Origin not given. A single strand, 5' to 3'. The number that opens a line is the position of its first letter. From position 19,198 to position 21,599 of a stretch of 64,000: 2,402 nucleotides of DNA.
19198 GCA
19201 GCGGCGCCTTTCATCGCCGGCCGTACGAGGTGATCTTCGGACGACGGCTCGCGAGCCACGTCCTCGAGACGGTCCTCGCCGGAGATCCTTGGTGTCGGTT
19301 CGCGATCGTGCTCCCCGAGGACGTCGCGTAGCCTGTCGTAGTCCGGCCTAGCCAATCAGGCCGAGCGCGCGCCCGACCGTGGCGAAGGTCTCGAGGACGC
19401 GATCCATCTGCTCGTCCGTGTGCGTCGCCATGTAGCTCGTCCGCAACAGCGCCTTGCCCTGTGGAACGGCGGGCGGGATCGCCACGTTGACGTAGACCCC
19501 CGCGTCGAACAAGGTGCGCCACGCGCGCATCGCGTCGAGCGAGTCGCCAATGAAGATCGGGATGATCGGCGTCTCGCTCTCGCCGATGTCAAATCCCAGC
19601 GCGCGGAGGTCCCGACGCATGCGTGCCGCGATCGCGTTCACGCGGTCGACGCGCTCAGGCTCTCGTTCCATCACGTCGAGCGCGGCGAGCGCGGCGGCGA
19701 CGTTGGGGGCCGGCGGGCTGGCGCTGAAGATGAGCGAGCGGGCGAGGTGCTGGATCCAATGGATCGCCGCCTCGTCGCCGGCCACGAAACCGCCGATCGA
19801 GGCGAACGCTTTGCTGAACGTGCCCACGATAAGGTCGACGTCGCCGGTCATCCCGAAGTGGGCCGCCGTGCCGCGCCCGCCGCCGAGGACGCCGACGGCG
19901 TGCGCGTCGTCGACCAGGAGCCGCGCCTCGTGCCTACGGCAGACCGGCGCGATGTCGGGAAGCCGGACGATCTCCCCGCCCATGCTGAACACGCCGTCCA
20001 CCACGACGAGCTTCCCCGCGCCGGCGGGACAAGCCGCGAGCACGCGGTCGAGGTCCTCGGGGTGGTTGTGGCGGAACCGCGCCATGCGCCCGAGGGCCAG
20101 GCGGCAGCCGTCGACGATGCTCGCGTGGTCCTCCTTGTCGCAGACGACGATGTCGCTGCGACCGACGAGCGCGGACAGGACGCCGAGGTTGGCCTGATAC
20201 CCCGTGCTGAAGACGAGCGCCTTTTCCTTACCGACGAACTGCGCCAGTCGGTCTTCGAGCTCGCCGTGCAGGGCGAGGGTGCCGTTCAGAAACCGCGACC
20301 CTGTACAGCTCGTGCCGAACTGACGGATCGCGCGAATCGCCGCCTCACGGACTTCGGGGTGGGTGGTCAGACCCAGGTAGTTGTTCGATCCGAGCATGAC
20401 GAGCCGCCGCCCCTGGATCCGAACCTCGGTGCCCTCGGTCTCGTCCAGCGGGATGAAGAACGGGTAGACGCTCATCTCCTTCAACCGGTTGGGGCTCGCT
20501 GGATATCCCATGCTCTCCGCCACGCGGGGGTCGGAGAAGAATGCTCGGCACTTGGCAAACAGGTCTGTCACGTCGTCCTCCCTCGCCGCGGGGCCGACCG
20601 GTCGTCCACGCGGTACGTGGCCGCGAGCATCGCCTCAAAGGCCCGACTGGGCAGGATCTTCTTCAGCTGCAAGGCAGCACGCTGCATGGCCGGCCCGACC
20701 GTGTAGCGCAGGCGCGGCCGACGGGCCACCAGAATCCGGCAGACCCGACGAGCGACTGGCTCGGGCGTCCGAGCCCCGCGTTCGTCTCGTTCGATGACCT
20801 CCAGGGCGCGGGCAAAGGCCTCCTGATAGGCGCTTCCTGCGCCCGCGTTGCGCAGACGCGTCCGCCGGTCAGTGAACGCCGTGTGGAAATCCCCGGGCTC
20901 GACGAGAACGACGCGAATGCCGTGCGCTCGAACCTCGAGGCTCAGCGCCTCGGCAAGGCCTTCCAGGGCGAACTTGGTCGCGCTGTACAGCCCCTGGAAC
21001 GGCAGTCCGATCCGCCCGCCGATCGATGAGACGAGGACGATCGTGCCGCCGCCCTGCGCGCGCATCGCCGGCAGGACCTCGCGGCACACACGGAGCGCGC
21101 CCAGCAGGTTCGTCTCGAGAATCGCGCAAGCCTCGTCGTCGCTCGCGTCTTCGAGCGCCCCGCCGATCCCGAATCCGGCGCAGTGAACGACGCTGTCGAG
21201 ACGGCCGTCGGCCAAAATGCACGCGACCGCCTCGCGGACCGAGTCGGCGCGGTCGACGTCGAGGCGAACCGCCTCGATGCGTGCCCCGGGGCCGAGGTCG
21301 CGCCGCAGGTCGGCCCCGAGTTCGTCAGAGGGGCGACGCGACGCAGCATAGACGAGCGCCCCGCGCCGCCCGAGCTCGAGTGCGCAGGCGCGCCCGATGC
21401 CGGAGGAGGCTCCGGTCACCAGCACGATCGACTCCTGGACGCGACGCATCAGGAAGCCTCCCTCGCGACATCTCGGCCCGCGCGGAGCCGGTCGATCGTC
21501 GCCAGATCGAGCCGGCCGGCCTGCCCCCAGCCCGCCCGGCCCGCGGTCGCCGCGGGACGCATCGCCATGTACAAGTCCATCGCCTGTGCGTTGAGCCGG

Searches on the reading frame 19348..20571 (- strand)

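Call 34: search_protein_families(library=pfam, proteins=[window:19348-20571:-], max_evalue=0.00001)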
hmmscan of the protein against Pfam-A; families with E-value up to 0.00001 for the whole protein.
window:19348-20571:- (407 aa): 2 families
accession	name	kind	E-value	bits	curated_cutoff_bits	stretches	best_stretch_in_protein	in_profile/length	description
PF00155.27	Aminotran_1_2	-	6.5e-57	193.8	19.7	1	57-395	3-360/361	Aminotransferase class I and II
PF01212.27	Beta_elim_lyase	-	9.9e-09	35.4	27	1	104-329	36-272/288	Beta-eliminating lyase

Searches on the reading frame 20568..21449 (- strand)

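Call 34: search_protein_families(library=pfam, proteins=[window:20568-21449:-], max_evalue=0.00001)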
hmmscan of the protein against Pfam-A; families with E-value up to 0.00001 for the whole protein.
window:20568-21449:- (293 aa): 6 families
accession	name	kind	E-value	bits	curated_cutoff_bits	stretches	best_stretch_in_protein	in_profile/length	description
PF00106.31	adh_short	-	2.7e-43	148.2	26.6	1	8-196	2-190/195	short chain dehydrogenase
PF13561.12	adh_short_C2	-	6.2e-33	114.8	27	1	13-200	1-188/236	Enoyl-(Acyl carrier protein) reductase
PF08659.16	KR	-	2.9e-16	60.3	22.6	1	8-170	2-164/180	KR domain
PF01370.27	Epimerase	-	2.1e-08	34.3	20.9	1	9-170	1-157/240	NAD dependent epimerase/dehydratase family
PF08643.16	DUF1776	-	1.1e-06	28.7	25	0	109-192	118-203/294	Fungal family of unknown function (DUF1776)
PF13460.12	NAD_binding_10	-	5.8e-06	26.7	27.2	1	13-189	1-147/184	NAD(P)H-binding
